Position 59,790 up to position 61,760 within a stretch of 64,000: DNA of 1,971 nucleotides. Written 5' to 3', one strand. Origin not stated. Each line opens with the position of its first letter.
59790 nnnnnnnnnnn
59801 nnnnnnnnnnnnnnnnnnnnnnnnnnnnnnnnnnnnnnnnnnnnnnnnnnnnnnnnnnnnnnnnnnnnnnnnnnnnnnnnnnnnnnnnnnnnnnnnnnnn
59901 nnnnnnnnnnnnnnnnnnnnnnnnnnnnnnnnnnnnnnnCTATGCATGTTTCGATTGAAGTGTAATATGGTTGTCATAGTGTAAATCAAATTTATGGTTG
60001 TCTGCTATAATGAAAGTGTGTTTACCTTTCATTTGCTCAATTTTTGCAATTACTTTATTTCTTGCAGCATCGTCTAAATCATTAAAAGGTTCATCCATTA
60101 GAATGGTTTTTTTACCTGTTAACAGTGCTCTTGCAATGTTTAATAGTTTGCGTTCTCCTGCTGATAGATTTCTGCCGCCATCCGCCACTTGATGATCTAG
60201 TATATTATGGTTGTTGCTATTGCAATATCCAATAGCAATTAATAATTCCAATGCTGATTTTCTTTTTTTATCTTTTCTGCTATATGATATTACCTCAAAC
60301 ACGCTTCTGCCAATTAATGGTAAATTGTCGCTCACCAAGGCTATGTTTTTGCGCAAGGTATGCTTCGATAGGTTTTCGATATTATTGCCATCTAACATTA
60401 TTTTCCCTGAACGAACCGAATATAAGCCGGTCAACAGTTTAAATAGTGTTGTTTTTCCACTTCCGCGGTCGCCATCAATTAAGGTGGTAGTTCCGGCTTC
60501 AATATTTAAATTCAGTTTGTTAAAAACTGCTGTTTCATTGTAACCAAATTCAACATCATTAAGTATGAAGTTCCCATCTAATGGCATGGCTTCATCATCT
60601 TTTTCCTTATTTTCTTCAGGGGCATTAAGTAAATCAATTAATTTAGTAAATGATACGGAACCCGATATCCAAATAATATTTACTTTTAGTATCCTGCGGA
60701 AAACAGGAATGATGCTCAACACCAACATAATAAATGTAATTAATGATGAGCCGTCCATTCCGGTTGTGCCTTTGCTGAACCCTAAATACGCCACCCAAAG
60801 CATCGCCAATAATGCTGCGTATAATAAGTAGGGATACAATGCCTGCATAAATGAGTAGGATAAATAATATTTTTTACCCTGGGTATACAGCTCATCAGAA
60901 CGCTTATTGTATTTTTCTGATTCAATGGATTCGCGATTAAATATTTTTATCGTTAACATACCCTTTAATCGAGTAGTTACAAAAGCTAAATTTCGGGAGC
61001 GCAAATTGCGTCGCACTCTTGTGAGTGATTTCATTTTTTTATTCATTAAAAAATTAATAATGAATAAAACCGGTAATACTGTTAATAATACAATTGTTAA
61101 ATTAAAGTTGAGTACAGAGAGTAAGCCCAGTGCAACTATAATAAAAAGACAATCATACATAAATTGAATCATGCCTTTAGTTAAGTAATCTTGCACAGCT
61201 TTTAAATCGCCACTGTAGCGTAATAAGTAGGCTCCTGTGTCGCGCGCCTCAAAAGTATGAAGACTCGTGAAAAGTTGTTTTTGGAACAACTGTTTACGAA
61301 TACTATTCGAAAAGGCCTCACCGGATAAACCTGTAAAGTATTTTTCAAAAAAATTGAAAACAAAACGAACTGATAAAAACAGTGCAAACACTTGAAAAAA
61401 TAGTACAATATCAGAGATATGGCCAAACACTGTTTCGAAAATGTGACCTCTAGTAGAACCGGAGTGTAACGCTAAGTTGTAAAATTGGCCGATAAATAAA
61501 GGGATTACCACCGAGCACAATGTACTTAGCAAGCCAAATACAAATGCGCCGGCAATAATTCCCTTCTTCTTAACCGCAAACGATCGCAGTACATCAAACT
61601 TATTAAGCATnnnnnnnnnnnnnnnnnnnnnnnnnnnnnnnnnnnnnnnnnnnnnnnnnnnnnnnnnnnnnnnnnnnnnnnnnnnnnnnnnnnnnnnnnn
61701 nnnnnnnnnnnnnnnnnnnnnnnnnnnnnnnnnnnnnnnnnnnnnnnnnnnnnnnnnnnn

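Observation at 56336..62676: Seven translationally coupled genes: orphan P-loop protein, atypical ABC half-transporter and five exported proteins including an isoaspartyl peptidase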

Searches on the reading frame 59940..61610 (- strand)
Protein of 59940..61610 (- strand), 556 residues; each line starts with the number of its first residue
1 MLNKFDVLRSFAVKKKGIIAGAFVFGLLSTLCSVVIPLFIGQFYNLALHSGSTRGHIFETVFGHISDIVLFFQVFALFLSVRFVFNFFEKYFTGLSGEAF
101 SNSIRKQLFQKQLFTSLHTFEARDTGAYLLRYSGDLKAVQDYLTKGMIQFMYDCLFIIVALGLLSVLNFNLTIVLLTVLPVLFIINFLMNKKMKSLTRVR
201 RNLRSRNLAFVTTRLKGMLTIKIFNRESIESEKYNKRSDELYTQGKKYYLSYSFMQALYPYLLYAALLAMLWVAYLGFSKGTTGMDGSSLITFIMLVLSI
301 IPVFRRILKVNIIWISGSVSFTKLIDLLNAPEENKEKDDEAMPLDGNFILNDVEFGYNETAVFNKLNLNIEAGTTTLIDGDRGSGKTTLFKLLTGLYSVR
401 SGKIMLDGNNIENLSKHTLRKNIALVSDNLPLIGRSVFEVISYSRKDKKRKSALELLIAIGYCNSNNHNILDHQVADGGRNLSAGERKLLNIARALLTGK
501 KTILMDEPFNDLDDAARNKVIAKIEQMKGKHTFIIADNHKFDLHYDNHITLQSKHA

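Call 3: search_protein_families(library=pfam, proteins=[window:59940-61610:-], max_evalue=0.01)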
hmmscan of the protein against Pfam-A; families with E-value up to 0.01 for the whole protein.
window:59940-61610:- (556 aa): 5 families
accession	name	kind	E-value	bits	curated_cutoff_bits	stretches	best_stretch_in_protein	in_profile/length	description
PF00664.28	ABC_membrane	-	5.3e-37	128.4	28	1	22-297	4-267/274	ABC transporter transmembrane region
PF00005.33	ABC_tran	-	6.3e-25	88.8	25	1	364-510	2-137/137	ABC transporter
PF25199.1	nSTAND_NTPase5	-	0.00062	20.1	34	1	371-459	39-131/145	Novel STAND NTPase 5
PF13555.12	AAA_29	-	0.0061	16.7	27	0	363-390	12-39/61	P-loop containing region of AAA domain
PF20720.3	nSTAND3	-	0.0092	16.1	27.2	0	357-429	1-74/155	Novel STAND NTPase 3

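Call 4: search_protein_families(library=ncbifam, proteins=[window:59940-61610:-], max_evalue=0.01)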
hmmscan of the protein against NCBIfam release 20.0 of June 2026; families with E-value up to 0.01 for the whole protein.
window:59940-61610:- (556 aa): 178 families (the best 25 are shown)
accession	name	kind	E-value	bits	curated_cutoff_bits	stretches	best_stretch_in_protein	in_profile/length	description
TIGR02203.1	MsbA_lipidA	equivalog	9.7e-64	215.8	602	1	77-536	63-526/572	lipid A export permease/ATP-binding protein MsbA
TIGR03375.1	type_I_sec_LssB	subfamily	2.1e-56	191.6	693.1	1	24-540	156-661/696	type I secretion system permease/ATPase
TIGR02204.1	MsbA_rel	hypoth_equivalog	6.8e-54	183.5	780.4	1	7-537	8-533/576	ABC transporter, permease/ATP-binding protein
NF008381.0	PRK11176.1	equivalog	2.1e-51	175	867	1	73-536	70-536/582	lipid A ABC transporter ATP-binding protein/permease MsbA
TIGR02857.1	CydD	equivalog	1.7e-50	172.5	435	1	17-547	3-525/529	thiol reductant ABC exporter subunit CydD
NF045513.1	HepA_fam_ABC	equivalog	2.2e-49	168.5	725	1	73-536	99-566/610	heterocyst formation ABC transporter subunit HepA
TIGR00958.1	3a01208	subfamily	3.8e-47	161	874.6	1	12-537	156-672/711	antigen peptide transporter 2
TIGR02868.1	CydC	equivalog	7.9e-46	156.8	329.05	1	103-534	87-524/530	thiol reductant ABC exporter subunit CydC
NF008364.0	PRK11160.1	equivalog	1e-45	156.4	630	1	102-539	93-534/575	heme ABC transporter ATP-binding protein/permease CydC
NF045998.1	cleave_ABC_plasm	equivalog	8.9e-42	143.2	500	1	64-534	188-655/673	Mbov_0121 family peptidase domain-containing ABC transporter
TIGR01846.1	type_I_sec_HlyB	subfamily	1.9e-41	142.2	725.55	1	99-536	209-648/694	type I secretion system permease/ATPase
TIGR01193.1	bacteriocin_ABC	subfamily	7.4e-41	140.4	523.85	1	81-552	208-682/708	peptide cleavage/export ABC transporter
NF010178.0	PRK13657.1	equivalog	8.5e-39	133.4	733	1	141-537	124-528/588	glucan ABC transporter ATP-binding protein/ permease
TIGR03797.1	NHLM_micro_ABC2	equivalog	6.4e-38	130.7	709.4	1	5-530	124-637/686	NHLP bacteriocin export ABC transporter permease/ATPase subunit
NF052233.1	CphA_assoc_ABC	equivalog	3.6e-37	128.1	880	1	11-537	178-701/766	cyanophycin metabolism-associated ABC transporter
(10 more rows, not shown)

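Call 37: search_solved_structures(query=window:59940-61610:-, max_evalue=1e-30)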
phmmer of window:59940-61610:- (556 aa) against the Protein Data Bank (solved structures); distinct sequences matched with E-value up to 1e-30: 81 (the best 60 are shown).
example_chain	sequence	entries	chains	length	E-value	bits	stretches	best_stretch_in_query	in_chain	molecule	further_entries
9nfi_A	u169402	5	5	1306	2.2e-59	205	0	73-536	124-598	Permeability Glycoprotein (P-gp)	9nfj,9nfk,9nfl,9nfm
9oe1_A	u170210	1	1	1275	1.7e-55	192.2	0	83-536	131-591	ATP-binding cassette, sub-family B (MDR/TAP), member 4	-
9ody_A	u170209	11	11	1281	1.7e-55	192.1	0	83-536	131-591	ATP-binding cassette, sub-family B (MDR/TAP), member 4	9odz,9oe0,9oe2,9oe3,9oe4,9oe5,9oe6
7zk9_A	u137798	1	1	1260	3.3e-55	191.2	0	87-537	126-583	ATP-dependent translocase ABCB1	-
7zk8_A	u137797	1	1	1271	3.4e-55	191.2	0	87-537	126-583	ATP-dependent translocase ABCB1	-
8zpx_B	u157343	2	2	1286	4e-55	190.9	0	22-537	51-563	ABC transporter B family member 1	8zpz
7zk4_A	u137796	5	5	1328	4.5e-55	190.8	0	87-537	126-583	ATP-dependent translocase ABCB1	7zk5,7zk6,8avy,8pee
9juj_A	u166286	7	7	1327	4.6e-55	190.7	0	22-537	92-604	ABC transporter B family member 1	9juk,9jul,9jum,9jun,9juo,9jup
7zka_A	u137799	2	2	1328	1.1e-54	189.5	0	87-537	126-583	ATP-dependent translocase ABCB1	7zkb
6ujw_A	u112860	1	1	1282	1.4e-54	189.1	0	92-537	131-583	ATP-dependent translocase ABCB1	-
3g5u_A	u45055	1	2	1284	2.2e-54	188.5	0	92-537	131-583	Multidrug resistance protein 1a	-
4lsg_A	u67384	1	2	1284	2.2e-54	188.5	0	92-537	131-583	Multidrug resistance protein 1A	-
4m1m_A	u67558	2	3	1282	2.4e-54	188.3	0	92-537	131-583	Multidrug resistance protein 1A | ATP-dependent translocase ABCB1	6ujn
6ujr_A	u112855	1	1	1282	2.4e-54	188.3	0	92-537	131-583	ATP-dependent translocase ABCB1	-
6ujp_A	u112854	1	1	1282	2.5e-54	188.3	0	92-537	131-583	ATP-dependent translocase ABCB1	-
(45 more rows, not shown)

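Call 86: search_protein_families(library=padloc, proteins=[window:59940-61610:-], max_evalue=0.001)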
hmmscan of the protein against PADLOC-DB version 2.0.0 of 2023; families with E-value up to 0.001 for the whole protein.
window:59940-61610:- (556 aa): 4 families
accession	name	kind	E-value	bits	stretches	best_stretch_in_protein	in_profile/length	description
PDLC04135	mad3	-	4e-14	51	1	479-535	261-319/374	mads_3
PDLC04164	AriA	-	6.8e-07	27.1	0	481-536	171-229/253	-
PDLC04140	mad8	-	2.6e-05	21.9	1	361-412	15-68/314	mads_8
PDLC02914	ATPase-Toprim_I-B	-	0.0008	16.7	0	482-530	185-233/443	-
